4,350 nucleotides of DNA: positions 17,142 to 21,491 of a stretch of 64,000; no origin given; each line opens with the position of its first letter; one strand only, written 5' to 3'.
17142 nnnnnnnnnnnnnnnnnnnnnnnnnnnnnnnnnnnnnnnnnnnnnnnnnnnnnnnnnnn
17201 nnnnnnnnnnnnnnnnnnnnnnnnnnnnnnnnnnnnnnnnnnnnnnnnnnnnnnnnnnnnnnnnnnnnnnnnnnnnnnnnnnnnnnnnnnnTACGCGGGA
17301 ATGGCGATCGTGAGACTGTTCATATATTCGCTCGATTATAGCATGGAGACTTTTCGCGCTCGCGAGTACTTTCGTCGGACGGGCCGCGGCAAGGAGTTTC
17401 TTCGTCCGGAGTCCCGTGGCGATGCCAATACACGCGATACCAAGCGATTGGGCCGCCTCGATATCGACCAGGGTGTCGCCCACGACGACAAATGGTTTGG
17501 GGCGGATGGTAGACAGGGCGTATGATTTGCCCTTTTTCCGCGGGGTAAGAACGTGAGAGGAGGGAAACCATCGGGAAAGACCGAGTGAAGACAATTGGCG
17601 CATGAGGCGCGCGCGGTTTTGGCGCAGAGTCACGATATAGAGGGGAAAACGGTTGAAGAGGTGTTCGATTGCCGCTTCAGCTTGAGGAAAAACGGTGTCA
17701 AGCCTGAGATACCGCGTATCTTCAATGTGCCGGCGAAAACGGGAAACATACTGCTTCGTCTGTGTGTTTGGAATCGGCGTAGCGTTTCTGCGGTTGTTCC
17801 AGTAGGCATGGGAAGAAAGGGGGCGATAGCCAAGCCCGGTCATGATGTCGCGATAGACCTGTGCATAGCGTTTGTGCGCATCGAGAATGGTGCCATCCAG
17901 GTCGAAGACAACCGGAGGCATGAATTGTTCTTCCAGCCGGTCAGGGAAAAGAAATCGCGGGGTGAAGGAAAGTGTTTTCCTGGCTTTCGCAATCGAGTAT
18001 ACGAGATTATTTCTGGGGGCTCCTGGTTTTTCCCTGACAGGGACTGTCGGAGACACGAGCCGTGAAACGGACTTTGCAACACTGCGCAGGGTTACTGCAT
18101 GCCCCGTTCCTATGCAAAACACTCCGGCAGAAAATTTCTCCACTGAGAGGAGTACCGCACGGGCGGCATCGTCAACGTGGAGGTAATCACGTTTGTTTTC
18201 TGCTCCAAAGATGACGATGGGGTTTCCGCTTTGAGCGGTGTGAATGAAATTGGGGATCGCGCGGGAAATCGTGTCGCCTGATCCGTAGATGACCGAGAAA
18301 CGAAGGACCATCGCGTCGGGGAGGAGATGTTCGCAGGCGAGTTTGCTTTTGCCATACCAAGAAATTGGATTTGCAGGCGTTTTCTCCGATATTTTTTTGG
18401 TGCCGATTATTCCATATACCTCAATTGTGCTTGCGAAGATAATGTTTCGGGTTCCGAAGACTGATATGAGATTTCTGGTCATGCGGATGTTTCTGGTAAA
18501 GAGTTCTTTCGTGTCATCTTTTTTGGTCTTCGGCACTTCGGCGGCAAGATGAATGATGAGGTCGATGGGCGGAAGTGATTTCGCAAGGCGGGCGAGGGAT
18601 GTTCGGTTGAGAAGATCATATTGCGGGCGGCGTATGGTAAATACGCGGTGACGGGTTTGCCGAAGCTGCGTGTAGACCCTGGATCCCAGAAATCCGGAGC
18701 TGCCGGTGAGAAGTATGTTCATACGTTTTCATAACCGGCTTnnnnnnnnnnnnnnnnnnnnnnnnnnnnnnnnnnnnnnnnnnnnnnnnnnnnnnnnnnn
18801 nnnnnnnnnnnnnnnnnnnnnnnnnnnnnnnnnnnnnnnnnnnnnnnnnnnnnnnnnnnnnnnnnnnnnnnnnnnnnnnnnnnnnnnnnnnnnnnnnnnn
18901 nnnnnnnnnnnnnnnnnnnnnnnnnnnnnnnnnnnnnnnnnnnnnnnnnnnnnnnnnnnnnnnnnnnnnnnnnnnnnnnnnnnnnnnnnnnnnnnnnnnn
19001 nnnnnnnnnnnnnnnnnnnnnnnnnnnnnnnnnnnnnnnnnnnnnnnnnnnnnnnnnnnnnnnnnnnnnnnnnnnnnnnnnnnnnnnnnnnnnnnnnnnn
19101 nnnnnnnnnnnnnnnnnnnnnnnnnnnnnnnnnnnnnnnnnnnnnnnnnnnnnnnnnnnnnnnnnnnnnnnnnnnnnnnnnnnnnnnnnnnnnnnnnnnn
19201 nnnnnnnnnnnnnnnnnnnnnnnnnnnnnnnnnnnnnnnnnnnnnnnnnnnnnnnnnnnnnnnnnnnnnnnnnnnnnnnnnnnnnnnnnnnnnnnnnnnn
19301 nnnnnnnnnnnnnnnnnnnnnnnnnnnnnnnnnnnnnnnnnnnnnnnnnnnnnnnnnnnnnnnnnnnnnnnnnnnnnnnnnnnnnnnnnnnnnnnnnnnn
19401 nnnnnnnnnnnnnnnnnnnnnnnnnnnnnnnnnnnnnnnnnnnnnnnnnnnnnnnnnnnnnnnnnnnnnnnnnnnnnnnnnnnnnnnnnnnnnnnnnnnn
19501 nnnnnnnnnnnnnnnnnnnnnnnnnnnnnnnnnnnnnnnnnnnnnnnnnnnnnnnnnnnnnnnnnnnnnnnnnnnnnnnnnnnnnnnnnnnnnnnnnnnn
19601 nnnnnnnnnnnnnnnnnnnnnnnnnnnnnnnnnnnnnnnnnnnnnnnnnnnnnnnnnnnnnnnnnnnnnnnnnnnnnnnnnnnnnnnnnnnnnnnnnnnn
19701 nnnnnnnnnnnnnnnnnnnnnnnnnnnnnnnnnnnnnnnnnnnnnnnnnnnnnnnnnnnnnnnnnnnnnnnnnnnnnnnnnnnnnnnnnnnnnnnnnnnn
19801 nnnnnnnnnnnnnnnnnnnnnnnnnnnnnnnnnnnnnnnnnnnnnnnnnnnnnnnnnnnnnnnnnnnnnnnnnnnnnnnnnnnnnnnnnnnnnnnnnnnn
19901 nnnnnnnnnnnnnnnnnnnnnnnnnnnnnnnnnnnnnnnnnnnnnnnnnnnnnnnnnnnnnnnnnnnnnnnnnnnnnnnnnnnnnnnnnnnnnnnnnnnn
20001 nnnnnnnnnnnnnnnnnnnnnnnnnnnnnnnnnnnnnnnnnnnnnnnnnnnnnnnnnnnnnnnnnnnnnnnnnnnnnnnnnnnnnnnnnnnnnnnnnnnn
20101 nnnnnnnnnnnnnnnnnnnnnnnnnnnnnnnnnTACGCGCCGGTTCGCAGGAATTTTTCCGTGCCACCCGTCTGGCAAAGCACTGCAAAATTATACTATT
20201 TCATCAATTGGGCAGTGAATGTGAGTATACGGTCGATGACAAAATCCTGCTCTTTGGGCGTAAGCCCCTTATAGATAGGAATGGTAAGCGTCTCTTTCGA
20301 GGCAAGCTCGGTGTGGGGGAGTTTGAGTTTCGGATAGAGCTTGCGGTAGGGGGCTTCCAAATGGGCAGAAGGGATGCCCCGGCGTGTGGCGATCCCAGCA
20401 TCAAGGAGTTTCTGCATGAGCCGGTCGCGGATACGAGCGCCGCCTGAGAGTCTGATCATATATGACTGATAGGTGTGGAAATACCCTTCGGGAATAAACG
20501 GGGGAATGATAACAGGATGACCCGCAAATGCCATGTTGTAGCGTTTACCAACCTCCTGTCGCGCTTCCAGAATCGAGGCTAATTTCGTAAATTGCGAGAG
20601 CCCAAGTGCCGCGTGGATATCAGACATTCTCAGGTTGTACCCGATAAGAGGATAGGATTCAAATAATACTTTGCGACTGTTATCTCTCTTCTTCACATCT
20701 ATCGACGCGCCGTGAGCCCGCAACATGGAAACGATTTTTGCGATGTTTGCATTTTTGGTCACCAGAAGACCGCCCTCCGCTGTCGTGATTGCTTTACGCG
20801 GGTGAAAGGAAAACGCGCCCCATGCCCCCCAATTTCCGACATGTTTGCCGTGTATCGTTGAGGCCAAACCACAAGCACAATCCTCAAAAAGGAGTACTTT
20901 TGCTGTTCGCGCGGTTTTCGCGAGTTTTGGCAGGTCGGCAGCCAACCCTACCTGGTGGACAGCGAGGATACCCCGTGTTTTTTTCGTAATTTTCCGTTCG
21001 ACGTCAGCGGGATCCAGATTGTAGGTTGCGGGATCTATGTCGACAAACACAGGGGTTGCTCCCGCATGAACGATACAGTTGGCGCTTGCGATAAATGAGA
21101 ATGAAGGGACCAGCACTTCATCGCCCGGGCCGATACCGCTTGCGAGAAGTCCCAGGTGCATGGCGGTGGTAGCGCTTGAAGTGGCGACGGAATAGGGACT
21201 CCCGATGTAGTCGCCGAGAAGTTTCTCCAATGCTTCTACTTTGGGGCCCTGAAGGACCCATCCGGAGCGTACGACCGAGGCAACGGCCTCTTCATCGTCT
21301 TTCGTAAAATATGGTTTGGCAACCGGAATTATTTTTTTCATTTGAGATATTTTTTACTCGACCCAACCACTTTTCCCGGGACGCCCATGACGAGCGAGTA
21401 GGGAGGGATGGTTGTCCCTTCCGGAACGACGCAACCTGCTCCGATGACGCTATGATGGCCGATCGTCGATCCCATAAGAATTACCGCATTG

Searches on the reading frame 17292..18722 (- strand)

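Call 34: search_protein_families(library=ncbifam, proteins=[window:17292-18722:-], max_evalue=0.00001)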
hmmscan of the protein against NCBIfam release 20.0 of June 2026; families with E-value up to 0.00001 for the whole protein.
window:17292-18722:- (477 aa): 23 families
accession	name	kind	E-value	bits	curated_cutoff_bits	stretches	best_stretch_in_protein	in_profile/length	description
TIGR01179.1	galE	equivalog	6.2e-25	87.7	262.3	2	36-139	55-161/332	UDP-glucose 4-epimerase GalE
TIGR01181.1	dTDP_gluc_dehyt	equivalog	1.6e-17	63.6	365.1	1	39-224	61-262/321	dTDP-glucose 4,6-dehydratase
TIGR02197.1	heptose_epim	equivalog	5.6e-17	61.9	274.6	1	3-224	1-261/316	ADP-glyceromanno-heptose 6-epimerase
TIGR01214.1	rmlD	equivalog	5.1e-13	48.8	224.05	1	3-162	2-162/285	dTDP-4-dehydrorhamnose reductase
NF042422.1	oxyalk_red_OleD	equivalog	1.4e-11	44.4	580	1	1-210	1-231/329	2-alkyl-3-oxoalkanoate reductase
NF043036.1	ErythonDh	equivalog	2.4e-10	40.1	325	1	34-136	58-162/321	D-erythronate dehydrogenase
NF047922.1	GDPFucSynFcl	equivalog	3.7e-10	39.7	500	0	165-227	193-257/308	GDP-L-fucose synthase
TIGR04180.1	EDH_00030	hypoth_equivalog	6.3e-10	38.6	475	1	48-230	66-263/297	NAD-dependent 4,6-dehydratase LegB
NF008360.0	PRK11150.1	equivalog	2.2e-09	37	452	1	50-219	66-250/310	ADP-glyceromanno-heptose 6-epimerase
NF009695.0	PRK13222.1-2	equivalog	5.6e-09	35.8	225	1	271-464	9-223/226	phosphoglycolate phosphatase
TIGR03466.1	HpnA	hypoth_equivalog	1.5e-08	33.9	367.65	1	2-224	2-247/327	hopanoid-associated sugar epimerase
NF007956.0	PRK10675.1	subfamily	2.8e-08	33.3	394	0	52-136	73-162/338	UDP-glucose 4-epimerase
NF007582.0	PRK10217.1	equivalog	4.3e-08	32.6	698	1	95-221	130-268/355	dTDP-glucose 4,6-dehydratase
TIGR01449.2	PGP_bact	equivalog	4.8e-08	32.8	180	0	318-460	60-210/213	phosphoglycolate phosphatase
NF042423.1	oxyalk_red_Shew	equivalog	5e-08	32.4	580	1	2-197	10-224/331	2-alkyl-3-oxoalkanoate reductase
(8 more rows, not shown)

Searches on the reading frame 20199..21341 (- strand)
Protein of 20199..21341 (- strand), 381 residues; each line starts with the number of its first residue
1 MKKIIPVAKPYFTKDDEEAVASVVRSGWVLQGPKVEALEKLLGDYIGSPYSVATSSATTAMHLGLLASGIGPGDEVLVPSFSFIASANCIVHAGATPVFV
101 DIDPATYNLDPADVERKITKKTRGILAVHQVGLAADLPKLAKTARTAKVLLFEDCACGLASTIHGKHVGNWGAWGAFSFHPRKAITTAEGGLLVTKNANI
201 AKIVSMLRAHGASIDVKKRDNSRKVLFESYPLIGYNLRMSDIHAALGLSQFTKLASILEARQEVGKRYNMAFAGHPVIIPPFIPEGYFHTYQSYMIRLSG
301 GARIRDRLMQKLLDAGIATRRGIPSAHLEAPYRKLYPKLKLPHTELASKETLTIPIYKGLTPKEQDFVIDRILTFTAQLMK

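Call 34: search_protein_families(library=ncbifam, proteins=[window:20199-21341:-], max_evalue=0.00001)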
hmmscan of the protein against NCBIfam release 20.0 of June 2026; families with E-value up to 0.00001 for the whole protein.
window:20199-21341:- (381 aa): 11 families
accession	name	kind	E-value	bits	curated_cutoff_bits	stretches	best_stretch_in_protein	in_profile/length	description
TIGR03588.1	PseC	equivalog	2.2e-87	293.5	423.5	1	5-373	2-377/380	UDP-4-amino-4,6-dideoxy-N-acetyl-beta-L-altrosamine transaminase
NF008658.2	PRK11658.1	equivalog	1.7e-79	267.2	631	1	1-372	1-373/379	UDP-4-amino-4-deoxy-L-arabinose aminotransferase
TIGR04181.1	NHT_00031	hypoth_equivalog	9.5e-64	215.5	420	1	5-355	1-357/359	LegC family aminotransferase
NF008687.0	PRK11706.1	equivalog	9e-61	205.7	375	1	5-376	2-374/375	dTDP-4-amino-4,6-dideoxygalactose transaminase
TIGR02379.1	ECA_wecE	subfamily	4.4e-50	170.5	434.85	1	4-375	1-374/376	dTDP-4-amino-4,6-dideoxy-D-glucose transaminase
TIGR04427.1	PLP_DesI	equivalog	1.5e-48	165.9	650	1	25-358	43-365/390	dTDP-4-dehydro-6-deoxyglucose aminotransferase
NF011936.0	PRK15407.1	equivalog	1.7e-47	162.1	423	1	3-377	35-437/440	lipopolysaccharide biosynthesis protein RfbH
NF005816.0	PRK07682.1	equivalog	3.8e-08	32.4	620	1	52-127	94-169/390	aminotransferase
NF006488.0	PRK08912.1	equivalog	2.1e-07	30.2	498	1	52-127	91-165/387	aminotransferase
NF005817.0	PRK07683.1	equivalog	2.9e-06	26.2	575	1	52-126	93-166/387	aminotransferase A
NF005601.0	PRK07337.1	equivalog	3.4e-06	26.4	496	1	52-127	99-174/394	pyridoxal phosphate-dependent aminotransferase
